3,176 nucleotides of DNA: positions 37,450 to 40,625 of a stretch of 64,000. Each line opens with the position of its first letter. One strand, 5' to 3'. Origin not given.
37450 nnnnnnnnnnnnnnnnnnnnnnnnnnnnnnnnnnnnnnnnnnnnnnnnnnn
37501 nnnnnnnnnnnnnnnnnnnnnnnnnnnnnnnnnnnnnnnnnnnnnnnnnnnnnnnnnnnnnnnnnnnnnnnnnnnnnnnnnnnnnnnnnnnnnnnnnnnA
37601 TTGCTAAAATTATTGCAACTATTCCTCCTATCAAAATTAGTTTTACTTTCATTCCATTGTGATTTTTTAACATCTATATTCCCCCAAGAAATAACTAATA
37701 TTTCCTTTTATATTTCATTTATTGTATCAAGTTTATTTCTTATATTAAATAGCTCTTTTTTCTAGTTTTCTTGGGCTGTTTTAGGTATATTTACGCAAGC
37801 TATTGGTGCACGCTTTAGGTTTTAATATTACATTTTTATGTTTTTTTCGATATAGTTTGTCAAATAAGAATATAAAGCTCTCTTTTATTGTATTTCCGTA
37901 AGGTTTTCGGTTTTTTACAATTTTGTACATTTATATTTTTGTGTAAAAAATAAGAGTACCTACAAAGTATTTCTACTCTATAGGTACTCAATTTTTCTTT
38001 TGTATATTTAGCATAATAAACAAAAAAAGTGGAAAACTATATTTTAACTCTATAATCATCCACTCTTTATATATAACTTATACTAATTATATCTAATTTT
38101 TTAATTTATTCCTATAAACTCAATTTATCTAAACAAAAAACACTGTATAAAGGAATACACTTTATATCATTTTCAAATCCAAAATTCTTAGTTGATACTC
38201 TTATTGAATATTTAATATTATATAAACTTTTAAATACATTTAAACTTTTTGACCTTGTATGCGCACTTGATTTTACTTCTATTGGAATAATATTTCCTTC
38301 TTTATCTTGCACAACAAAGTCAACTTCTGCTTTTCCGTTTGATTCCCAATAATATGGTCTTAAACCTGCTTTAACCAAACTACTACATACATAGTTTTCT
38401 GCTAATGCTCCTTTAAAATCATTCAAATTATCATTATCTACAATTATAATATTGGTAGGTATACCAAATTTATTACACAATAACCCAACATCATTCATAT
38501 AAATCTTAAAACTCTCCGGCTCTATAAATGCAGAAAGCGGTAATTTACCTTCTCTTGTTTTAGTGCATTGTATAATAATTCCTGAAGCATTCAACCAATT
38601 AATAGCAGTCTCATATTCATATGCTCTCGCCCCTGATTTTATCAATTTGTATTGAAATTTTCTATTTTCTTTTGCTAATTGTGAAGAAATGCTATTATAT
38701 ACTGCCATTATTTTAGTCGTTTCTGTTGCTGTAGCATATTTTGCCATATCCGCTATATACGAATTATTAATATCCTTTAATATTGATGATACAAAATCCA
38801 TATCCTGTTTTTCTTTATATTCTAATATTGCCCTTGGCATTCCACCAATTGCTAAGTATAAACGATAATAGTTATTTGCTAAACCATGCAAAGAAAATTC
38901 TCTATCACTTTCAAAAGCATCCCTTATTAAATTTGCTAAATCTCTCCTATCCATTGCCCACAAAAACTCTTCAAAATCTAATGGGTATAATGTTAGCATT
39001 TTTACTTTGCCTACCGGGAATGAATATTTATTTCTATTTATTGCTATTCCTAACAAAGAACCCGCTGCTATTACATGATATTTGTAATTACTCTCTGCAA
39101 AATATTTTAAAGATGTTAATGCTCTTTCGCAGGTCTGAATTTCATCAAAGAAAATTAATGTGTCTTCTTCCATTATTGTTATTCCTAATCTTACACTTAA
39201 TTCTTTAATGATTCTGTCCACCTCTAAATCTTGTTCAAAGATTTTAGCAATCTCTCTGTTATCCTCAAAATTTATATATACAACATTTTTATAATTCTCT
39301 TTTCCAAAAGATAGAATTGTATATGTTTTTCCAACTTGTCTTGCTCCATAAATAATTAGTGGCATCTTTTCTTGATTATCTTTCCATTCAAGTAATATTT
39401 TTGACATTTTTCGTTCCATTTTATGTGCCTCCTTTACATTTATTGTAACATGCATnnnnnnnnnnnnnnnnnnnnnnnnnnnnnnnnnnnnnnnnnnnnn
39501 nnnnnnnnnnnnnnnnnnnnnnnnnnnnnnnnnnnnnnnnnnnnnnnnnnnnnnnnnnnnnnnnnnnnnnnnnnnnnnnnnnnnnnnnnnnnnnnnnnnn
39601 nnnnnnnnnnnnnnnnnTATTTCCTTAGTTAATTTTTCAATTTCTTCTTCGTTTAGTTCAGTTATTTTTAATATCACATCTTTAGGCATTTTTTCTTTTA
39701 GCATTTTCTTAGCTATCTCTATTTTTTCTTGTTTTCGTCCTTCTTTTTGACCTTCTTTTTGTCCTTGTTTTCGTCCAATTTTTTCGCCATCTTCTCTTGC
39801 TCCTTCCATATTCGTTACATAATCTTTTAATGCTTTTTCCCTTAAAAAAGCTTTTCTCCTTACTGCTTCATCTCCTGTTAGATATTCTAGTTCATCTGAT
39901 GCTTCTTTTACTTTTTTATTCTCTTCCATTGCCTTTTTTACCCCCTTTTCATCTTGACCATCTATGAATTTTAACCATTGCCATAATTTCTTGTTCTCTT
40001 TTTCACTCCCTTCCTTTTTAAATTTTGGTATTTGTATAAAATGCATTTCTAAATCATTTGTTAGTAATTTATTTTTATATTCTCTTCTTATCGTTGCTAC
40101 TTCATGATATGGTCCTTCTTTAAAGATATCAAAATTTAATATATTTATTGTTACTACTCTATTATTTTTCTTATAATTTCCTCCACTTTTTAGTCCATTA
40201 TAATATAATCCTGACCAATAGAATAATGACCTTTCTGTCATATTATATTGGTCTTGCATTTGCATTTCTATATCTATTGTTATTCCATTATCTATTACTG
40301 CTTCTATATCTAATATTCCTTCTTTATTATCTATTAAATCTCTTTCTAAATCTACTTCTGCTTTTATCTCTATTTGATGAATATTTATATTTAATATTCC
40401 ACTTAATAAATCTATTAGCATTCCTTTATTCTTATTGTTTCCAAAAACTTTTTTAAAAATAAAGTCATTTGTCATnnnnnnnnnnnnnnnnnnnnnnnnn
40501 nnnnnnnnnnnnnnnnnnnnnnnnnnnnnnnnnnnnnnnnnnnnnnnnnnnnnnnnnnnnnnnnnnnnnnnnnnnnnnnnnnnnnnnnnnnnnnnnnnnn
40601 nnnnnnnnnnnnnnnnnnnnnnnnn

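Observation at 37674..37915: Compensatory covariation supports an RBS-occluding helix in the leader of giant gene 1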

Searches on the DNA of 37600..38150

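Call 9: search_rna_families(source=window, start=37600, end=38150, threshold=evalue, max_evalue=10)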
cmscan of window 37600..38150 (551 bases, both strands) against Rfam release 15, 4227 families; matches with E-value up to 10: 1.
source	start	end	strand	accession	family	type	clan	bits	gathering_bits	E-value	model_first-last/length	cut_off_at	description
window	37978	38020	-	RF01592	plasmodium_snoR17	Gene; snRNA; snoRNA; CD-box;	-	20.9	51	9.2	1-80/80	no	small nucleolar RNA snoR17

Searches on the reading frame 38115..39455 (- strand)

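Call 11: search_protein_families(library=pfam, proteins=[window:38115-39455:-], max_evalue=0.001)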
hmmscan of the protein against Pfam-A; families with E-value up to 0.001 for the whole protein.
window:38115-39455:- (447 aa): 3 families
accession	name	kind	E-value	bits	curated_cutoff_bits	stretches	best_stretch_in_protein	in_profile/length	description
PF13635.12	DUF4143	-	4.7e-35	121.1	28.1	1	236-397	3-160/160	Domain of unknown function (DUF4143)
PF13173.12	AAA_14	-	4.2e-27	95.1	27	1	31-165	3-129/129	AAA domain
PF01637.24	ATPase_2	-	1.9e-06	28.3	33.2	1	19-95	9-87/225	ATPase domain predominantly from Archaea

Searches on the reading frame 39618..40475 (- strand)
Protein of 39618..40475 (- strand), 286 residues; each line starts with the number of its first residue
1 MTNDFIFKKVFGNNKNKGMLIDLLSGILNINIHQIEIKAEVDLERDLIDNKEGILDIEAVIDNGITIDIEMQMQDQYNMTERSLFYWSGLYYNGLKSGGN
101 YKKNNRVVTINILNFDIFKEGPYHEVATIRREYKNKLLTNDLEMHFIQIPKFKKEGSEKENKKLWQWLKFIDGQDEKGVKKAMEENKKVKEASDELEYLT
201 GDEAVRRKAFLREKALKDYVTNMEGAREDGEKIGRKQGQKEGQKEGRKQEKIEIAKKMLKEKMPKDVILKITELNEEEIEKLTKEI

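Call 11: search_protein_families(library=pfam, proteins=[window:39618-40475:-], max_evalue=0.001)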
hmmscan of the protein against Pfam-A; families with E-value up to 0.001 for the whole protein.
window:39618-40475:- (286 aa): 1 family
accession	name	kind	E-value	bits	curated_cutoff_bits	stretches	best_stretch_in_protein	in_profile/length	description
PF12784.13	PDDEXK_2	-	1.7e-49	169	27.4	1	2-224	2-227/229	PD-(D/E)XK nuclease family transposase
